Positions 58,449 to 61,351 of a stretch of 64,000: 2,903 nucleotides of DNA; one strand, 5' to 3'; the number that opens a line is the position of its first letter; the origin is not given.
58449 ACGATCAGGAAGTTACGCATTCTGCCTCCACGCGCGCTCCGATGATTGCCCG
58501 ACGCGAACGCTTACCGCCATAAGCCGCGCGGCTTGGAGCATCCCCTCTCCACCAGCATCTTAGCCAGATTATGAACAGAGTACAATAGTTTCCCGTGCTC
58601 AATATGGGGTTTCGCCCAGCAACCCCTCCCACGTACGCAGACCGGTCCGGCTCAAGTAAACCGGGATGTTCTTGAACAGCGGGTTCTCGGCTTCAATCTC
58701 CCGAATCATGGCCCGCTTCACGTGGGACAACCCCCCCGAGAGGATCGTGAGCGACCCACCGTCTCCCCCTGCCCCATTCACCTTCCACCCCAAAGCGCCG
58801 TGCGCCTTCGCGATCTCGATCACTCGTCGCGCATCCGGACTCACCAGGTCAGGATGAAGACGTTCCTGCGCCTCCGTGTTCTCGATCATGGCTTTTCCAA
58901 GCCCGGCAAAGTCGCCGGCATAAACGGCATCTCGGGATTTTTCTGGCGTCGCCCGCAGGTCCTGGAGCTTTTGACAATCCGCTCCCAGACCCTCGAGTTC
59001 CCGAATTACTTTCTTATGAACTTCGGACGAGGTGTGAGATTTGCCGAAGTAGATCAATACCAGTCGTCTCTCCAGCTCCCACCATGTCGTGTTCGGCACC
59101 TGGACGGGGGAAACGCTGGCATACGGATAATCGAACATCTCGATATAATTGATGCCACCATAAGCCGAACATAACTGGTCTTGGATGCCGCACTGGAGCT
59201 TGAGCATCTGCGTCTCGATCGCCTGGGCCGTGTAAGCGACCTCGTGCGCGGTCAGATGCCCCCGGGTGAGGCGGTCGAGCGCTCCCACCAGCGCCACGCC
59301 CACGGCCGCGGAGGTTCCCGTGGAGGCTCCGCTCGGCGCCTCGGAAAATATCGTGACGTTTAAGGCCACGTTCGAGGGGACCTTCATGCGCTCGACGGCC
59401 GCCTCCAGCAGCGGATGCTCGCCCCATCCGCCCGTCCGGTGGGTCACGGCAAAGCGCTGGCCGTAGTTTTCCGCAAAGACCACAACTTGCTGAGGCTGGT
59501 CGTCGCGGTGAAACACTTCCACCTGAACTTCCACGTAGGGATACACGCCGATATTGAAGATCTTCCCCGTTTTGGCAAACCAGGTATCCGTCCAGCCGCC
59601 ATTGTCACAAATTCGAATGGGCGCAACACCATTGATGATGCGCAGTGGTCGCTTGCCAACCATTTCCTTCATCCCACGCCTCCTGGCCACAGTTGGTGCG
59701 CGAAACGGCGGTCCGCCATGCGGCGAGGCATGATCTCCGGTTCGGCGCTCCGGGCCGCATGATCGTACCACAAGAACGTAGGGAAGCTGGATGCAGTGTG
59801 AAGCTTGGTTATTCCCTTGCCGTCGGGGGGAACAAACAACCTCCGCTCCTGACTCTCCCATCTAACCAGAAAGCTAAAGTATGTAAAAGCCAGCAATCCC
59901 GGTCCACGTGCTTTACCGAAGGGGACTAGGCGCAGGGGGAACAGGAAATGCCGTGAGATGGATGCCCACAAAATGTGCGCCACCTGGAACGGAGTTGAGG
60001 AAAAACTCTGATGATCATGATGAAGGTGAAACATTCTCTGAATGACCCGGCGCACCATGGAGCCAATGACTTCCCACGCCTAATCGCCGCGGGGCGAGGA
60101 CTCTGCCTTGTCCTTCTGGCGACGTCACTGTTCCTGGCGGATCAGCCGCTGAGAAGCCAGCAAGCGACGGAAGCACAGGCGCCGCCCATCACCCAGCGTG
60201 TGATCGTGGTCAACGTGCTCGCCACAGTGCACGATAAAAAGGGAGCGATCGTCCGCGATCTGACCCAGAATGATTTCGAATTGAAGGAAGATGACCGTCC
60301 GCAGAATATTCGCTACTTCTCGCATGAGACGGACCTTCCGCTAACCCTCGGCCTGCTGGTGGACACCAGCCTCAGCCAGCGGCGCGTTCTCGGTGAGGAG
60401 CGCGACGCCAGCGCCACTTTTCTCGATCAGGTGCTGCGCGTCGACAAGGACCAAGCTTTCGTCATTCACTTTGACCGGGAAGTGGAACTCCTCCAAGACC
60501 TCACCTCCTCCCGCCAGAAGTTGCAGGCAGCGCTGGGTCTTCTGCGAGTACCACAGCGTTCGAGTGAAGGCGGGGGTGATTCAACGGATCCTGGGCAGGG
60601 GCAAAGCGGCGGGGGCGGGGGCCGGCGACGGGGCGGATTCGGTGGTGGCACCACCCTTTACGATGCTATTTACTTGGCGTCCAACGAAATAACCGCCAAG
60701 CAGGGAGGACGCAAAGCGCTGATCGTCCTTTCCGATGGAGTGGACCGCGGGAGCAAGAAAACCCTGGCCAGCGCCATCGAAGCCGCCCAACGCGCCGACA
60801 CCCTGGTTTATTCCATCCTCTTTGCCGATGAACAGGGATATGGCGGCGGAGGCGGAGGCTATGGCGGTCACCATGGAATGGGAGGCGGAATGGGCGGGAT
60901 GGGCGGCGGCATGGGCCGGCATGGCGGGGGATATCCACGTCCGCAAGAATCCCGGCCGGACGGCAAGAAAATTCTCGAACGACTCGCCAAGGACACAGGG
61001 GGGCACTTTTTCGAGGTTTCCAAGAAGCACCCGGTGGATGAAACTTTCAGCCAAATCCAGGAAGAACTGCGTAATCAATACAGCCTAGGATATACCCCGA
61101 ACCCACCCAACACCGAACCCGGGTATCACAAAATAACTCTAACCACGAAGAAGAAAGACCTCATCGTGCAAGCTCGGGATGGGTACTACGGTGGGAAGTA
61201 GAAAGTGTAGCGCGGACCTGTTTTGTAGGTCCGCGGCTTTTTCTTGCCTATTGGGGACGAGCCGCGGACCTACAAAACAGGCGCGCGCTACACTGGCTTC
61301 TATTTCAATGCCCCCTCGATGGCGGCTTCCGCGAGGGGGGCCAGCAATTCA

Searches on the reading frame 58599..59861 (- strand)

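Call 38: search_protein_families(library=pfam, proteins=[window:58599-59861:-], max_evalue=0.001)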
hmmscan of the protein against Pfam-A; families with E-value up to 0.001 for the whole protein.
window:58599-59861:- (420 aa): 2 families
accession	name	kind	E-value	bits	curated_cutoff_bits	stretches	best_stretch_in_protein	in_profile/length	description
PF00288.32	GHMP_kinases_N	-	2.3e-11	44.2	22.3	1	155-236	6-87/87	GHMP kinases N terminal domain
PF08544.19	GHMP_kinases_C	-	5.4e-05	23.9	21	1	311-366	3-58/85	GHMP kinases C terminal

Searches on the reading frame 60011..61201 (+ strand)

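Call 38: search_protein_families(library=pfam, proteins=[window:60011-61201:+], max_evalue=0.001)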
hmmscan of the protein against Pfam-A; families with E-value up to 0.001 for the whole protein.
window:60011-61201:+ (396 aa): 2 families
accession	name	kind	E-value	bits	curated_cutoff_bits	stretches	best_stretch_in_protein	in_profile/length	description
PF13519.12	VWA_2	-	6.6e-08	33.6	27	1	115-179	3-70/107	von Willebrand factor type A domain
PF00092.34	VWA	-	0.00023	21.9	23.8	0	211-271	75-139/174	von Willebrand factor type A domain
